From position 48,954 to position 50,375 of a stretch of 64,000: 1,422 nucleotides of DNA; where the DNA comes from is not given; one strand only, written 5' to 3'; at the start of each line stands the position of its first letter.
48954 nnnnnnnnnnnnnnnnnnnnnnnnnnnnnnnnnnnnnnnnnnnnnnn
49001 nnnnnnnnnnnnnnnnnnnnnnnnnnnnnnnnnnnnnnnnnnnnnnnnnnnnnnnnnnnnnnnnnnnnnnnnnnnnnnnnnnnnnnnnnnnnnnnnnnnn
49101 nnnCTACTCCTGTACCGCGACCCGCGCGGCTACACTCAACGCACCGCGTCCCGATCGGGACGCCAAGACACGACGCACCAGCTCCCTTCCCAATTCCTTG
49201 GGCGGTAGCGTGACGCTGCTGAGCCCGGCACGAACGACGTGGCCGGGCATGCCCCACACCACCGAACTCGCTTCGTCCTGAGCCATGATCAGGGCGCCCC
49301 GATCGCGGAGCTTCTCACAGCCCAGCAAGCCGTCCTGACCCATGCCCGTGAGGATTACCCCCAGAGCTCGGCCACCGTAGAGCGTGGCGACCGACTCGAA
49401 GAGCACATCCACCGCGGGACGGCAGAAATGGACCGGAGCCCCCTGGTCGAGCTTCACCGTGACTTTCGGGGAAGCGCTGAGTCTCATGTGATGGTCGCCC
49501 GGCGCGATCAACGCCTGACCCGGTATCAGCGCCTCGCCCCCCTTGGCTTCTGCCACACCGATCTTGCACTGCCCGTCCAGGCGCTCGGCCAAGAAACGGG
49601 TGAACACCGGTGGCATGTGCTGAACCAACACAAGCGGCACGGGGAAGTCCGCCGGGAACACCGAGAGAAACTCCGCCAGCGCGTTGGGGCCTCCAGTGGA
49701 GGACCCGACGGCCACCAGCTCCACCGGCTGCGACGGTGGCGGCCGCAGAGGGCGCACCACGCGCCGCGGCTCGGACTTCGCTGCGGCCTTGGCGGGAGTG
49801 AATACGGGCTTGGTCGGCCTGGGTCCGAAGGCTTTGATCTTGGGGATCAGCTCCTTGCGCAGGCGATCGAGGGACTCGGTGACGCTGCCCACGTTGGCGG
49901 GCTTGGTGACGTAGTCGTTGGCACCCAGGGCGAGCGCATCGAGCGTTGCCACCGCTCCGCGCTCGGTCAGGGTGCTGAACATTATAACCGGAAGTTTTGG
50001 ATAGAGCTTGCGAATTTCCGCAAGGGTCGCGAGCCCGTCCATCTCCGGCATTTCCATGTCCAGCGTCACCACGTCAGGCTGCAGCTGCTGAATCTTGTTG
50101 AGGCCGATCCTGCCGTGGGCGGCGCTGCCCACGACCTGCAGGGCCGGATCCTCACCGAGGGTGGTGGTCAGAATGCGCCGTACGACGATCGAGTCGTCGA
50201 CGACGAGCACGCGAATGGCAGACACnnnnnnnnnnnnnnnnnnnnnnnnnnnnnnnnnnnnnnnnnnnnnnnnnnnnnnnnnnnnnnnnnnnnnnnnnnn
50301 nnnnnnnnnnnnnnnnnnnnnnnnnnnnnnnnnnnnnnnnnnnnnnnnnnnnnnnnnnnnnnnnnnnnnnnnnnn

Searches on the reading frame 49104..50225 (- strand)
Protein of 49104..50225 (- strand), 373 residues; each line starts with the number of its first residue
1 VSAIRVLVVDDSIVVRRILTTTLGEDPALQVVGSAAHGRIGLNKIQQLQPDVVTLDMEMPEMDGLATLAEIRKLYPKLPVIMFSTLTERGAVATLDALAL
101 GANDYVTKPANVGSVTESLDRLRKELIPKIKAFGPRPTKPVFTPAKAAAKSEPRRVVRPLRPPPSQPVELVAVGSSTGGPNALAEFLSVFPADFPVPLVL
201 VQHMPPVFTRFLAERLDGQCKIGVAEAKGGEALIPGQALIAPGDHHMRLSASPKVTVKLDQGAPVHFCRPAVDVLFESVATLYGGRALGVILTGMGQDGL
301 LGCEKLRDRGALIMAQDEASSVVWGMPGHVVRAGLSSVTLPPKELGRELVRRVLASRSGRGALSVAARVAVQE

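Call 24: search_protein_families(library=pfam, proteins=[window:49104-50225:-])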
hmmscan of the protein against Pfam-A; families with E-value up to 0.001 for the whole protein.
window:49104-50225:- (373 aa): 2 families
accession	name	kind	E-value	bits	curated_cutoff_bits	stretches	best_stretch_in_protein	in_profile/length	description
PF01339.22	CheB_methylest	-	1.8e-62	210.6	24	1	171-349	1-174/174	CheB methylesterase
PF00072.30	Response_reg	-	6.2e-25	88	30.2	1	6-117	1-108/111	Response regulator receiver domain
